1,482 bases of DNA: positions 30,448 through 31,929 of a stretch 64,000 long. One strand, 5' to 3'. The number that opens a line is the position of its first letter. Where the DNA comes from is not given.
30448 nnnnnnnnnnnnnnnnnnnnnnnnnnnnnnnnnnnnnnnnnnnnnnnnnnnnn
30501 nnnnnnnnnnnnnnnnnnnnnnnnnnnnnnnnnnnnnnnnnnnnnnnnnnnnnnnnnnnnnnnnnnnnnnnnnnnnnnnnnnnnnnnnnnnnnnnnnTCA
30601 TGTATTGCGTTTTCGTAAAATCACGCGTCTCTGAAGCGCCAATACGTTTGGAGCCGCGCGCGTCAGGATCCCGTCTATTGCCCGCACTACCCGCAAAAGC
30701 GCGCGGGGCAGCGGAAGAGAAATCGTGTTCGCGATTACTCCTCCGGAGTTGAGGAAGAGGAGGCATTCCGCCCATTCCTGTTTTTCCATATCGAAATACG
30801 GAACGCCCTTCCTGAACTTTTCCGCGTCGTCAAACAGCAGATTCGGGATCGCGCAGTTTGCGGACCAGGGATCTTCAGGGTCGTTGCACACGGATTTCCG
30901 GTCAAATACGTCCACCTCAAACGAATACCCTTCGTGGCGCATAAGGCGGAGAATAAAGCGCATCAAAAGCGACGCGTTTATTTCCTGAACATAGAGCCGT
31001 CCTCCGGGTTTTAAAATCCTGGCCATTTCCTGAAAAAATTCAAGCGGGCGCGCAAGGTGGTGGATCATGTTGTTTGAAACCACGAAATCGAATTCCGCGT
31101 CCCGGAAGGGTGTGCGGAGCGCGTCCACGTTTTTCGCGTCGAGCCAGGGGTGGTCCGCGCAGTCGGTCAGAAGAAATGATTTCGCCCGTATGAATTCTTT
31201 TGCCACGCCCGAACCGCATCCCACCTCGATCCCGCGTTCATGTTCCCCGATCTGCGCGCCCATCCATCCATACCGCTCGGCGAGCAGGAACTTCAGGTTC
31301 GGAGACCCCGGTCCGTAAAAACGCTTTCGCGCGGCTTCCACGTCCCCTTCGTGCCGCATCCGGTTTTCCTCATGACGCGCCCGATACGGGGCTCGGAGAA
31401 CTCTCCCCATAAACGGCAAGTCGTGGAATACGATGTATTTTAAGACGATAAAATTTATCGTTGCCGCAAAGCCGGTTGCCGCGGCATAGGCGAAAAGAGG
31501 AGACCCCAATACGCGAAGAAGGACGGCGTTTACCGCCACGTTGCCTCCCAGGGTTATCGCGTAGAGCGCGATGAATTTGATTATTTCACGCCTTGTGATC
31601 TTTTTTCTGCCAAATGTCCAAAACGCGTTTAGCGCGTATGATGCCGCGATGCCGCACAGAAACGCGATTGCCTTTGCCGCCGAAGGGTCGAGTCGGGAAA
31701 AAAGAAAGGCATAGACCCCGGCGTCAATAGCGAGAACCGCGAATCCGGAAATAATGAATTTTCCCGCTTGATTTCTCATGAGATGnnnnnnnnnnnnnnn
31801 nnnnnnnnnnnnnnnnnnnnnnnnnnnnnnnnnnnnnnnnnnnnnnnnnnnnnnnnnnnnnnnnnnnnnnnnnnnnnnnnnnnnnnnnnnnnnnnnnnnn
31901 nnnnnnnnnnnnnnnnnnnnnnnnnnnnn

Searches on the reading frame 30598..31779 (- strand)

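Call 10: search_protein_families(library=pfam, proteins=[window:30598-31779:-], max_evalue=0.0001)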
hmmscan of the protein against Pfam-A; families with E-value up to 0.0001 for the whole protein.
window:30598-31779:- (393 aa): 7 families
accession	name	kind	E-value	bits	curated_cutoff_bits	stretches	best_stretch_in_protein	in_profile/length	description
PF04138.20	GtrA_DPMS_TM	-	4.8e-17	62.7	26.1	1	7-118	1-117/117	GtrA/DPMS, transmembrane domain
PF08241.18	Methyltransf_11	-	1.1e-14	55.3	21.2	1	210-264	29-95/95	Methyltransferase domain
PF13489.12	Methyltransf_23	-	3e-13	50.3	27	1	175-275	18-124/164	Methyltransferase domain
PF13649.12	Methyltransf_25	-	9.4e-10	39.5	27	1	212-260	47-97/97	Methyltransferase domain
PF13847.12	Methyltransf_31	-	2.9e-09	37.2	27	1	219-268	62-113/145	Methyltransferase domain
PF08242.18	Methyltransf_12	-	4.3e-09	37.4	30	1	185-262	2-98/98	Methyltransferase domain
PF20922.3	Anamorsin_N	-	2.6e-05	24.5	27.1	1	219-268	40-91/163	Anamorsin, N-terminal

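Call 69: search_protein_families(library=ncbifam, proteins=[window:30598-31779:-], max_evalue=1e-8)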
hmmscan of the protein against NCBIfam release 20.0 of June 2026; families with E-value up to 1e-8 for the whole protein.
window:30598-31779:- (393 aa): 0 families
